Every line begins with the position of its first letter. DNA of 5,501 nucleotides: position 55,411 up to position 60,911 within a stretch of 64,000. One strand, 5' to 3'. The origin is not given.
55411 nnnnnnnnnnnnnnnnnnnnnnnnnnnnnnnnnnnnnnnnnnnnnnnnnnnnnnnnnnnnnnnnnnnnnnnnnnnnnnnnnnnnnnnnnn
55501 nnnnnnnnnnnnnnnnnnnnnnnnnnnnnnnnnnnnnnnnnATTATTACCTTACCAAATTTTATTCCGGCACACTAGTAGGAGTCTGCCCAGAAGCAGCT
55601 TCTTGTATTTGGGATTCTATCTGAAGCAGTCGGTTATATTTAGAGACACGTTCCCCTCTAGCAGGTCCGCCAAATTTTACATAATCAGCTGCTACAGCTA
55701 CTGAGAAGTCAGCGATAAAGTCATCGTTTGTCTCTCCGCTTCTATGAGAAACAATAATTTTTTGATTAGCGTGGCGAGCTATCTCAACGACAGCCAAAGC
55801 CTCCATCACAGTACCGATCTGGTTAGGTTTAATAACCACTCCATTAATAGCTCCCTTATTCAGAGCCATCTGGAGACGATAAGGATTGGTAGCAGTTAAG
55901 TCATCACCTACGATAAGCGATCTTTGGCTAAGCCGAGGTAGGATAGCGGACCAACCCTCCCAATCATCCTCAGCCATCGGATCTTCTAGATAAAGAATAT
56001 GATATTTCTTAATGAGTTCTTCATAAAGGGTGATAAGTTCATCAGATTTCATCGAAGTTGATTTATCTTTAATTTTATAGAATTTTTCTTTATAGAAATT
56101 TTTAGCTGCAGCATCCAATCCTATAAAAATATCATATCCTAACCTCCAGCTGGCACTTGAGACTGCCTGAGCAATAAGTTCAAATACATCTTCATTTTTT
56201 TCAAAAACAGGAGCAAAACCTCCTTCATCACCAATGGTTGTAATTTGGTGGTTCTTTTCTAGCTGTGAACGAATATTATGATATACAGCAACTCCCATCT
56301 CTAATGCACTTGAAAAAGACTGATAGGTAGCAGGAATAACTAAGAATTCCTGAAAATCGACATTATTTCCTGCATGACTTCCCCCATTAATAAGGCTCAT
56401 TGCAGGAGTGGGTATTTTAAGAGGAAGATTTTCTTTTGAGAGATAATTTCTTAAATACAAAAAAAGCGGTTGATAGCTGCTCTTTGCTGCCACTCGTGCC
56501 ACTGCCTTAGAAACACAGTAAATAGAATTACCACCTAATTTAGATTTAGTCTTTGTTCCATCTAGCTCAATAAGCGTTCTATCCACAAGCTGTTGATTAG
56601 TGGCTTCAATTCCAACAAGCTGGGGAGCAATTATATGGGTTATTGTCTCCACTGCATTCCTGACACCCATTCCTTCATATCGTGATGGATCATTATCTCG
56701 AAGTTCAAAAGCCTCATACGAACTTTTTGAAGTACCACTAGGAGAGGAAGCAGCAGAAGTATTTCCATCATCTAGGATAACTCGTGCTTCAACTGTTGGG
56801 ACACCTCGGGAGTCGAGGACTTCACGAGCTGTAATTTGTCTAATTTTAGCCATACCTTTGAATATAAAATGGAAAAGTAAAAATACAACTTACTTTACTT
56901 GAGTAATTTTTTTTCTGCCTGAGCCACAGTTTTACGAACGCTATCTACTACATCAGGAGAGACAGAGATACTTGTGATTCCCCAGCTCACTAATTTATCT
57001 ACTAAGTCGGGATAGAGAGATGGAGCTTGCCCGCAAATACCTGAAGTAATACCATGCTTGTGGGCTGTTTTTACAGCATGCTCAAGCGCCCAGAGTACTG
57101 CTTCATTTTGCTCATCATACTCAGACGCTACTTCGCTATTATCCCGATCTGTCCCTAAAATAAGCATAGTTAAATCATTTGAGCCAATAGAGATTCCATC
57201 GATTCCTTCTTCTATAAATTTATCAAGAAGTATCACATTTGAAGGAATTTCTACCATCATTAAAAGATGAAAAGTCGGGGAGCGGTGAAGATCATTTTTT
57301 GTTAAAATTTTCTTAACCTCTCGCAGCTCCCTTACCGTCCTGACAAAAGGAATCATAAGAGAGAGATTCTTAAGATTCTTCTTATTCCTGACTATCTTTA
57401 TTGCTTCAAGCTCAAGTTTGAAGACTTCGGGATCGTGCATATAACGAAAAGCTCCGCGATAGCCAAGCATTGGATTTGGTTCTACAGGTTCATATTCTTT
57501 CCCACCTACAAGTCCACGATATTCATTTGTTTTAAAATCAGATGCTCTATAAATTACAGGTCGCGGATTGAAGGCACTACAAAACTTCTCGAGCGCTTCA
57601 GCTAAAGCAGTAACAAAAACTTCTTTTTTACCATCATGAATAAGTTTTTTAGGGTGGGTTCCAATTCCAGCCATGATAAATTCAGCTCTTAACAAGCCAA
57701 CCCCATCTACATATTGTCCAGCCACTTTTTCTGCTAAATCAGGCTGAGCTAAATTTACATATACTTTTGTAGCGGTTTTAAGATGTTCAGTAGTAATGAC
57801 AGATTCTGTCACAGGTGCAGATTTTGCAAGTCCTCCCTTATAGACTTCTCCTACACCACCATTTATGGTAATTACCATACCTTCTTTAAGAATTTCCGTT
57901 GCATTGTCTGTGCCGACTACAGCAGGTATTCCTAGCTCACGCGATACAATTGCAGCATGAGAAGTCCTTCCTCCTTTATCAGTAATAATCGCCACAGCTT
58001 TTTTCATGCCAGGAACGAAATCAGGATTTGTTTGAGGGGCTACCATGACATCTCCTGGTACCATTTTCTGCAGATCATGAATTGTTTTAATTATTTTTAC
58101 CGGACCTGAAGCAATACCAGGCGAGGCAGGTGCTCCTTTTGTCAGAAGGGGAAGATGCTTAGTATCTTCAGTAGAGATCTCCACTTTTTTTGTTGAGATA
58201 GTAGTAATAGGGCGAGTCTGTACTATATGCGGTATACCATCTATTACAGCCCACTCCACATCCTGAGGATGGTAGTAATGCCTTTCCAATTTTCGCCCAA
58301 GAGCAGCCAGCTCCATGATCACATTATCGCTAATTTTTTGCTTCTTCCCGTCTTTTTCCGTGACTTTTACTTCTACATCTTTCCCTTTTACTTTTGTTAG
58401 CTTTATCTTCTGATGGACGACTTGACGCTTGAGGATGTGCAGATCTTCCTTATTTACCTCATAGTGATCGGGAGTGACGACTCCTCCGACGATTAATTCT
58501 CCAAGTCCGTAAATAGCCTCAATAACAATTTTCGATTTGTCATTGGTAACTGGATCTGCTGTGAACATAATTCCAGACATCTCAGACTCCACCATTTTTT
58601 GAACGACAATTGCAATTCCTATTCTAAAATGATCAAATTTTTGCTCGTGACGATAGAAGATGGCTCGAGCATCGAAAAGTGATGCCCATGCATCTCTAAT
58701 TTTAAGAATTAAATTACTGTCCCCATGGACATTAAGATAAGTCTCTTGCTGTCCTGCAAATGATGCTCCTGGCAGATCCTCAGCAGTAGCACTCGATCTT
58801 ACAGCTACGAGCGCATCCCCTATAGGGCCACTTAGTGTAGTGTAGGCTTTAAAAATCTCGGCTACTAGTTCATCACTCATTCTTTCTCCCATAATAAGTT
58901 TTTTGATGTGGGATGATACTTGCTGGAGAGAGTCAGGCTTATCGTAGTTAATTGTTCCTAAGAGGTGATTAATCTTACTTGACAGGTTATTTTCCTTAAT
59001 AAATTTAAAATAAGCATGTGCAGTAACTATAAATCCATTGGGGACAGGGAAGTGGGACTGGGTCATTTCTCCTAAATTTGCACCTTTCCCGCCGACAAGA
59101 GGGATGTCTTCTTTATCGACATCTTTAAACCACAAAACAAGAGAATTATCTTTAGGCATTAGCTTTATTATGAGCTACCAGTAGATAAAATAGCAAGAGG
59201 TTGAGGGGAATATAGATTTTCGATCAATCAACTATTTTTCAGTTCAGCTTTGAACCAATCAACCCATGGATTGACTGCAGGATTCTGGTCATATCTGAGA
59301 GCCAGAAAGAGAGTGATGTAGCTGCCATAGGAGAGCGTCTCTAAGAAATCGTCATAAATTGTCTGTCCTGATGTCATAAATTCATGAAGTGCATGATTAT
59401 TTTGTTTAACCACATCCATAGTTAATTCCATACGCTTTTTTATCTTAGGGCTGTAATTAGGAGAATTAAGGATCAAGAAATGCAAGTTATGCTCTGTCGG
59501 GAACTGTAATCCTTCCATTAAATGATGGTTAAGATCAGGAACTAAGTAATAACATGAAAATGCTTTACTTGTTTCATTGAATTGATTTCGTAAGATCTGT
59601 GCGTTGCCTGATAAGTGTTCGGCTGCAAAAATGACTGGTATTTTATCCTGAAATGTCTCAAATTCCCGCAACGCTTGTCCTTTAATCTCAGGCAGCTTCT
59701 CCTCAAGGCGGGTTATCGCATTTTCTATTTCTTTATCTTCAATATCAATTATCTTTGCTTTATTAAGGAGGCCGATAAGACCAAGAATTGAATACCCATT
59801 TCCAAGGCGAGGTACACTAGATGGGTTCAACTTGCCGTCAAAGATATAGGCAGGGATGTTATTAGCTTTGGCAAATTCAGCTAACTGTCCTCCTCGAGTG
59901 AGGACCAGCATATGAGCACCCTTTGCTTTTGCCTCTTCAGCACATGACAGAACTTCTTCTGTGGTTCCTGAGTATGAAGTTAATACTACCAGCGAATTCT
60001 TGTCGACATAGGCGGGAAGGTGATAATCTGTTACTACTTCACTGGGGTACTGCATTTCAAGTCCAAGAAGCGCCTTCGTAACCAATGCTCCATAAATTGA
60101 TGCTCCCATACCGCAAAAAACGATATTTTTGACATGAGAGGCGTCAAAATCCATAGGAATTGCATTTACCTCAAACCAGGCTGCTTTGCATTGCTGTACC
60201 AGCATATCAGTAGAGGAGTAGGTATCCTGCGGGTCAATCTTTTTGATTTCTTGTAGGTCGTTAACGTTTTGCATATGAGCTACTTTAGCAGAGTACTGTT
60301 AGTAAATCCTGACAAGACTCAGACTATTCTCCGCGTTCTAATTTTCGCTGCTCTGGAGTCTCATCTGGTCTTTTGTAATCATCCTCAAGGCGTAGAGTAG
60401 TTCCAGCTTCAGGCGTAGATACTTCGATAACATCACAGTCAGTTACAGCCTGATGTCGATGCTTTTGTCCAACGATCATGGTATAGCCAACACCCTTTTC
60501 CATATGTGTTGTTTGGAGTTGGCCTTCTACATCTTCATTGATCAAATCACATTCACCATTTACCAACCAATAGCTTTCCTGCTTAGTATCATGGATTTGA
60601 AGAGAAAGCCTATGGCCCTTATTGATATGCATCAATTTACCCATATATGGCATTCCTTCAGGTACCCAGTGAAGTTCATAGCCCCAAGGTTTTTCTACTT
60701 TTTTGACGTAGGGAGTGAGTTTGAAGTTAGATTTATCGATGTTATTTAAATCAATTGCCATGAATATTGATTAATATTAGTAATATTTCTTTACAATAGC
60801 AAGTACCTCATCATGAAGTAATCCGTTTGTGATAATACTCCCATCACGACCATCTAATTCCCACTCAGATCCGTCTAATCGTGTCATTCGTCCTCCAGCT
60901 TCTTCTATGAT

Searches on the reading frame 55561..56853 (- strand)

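Call 57: search_protein_families(library=pfam, max_evalue=0.00001, proteins=[window:55561-56853:-])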
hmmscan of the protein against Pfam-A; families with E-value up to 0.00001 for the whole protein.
window:55561-56853:- (430 aa): 3 families
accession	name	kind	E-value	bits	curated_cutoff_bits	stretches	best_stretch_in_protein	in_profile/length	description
PF00113.28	Enolase_C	-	1.1e-89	301.1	21.5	1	146-420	3-285/296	Enolase, C-terminal TIM barrel domain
PF03952.21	Enolase_N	-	9.9e-48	162.1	35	1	4-134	1-131/131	Enolase, N-terminal domain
PF13378.12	MR_MLE_C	-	2.1e-07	31.3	29.4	1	268-369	55-153/219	Enolase C-terminal domain-like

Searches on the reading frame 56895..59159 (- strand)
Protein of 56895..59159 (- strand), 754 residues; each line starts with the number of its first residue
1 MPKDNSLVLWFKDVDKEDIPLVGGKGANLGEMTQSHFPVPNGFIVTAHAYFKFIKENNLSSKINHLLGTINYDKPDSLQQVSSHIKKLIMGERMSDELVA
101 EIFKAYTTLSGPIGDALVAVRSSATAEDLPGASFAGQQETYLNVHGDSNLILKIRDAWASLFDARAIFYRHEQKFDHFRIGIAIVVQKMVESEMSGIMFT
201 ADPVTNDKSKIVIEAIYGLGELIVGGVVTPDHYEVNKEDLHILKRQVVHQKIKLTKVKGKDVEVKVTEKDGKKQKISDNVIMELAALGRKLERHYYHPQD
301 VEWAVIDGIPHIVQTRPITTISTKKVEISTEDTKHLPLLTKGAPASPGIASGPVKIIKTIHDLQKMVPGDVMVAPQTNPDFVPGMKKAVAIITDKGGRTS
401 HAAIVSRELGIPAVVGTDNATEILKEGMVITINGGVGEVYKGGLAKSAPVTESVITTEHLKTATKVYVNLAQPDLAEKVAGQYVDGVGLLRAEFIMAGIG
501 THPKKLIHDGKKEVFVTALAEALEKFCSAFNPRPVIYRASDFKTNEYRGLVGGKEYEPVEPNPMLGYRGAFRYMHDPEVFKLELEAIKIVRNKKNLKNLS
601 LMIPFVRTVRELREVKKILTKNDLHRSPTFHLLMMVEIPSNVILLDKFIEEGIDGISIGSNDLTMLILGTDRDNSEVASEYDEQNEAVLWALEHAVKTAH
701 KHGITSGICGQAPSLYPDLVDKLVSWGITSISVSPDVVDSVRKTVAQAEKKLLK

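Call 57: search_protein_families(library=pfam, max_evalue=0.00001, proteins=[window:56895-59159:-])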
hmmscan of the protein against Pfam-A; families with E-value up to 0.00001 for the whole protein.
window:56895-59159:- (754 aa): 3 families
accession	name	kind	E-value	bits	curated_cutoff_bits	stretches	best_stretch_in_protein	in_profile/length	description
PF01326.24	PPDK_N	-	1.9e-105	353.2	27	1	20-333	2-324/328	Pyruvate phosphate dikinase, AMP/ATP-binding domain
PF02896.24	PEP-utilizers_C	-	3.8e-67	227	22.8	1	461-749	17-292/293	PEP-utilising enzyme, PEP-binding domain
PF00391.29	PEP-utilizers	-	8.8e-27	93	23.1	1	368-435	3-70/72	PEP-utilising enzyme, mobile domain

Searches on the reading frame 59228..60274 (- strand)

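Call 57: search_protein_families(library=pfam, max_evalue=0.00001, proteins=[window:59228-60274:-])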
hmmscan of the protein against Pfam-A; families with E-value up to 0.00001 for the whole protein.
window:59228-60274:- (348 aa): 2 families
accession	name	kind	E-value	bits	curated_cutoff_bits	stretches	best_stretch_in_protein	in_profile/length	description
PF10432.14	bact-PGI_C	-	1.2e-20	74.5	24.5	1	201-345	5-151/151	Bacterial phospho-glucose isomerase C-terminal SIS domain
PF01380.27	SIS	-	9.4e-09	35.6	25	1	48-135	5-98/131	SIS domain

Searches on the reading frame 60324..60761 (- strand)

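Call 58: search_protein_families(library=pfam, max_evalue=0.001, proteins=[window:60324-60761:-])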
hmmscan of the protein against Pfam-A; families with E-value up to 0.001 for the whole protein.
window:60324-60761:- (145 aa): 1 family
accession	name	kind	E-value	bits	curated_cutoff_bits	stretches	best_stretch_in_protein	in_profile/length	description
PF01050.24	MannoseP_isomer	-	0.00021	21.9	23.6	1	19-83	9-72/116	Mannose-6-phosphate isomerase C-terminal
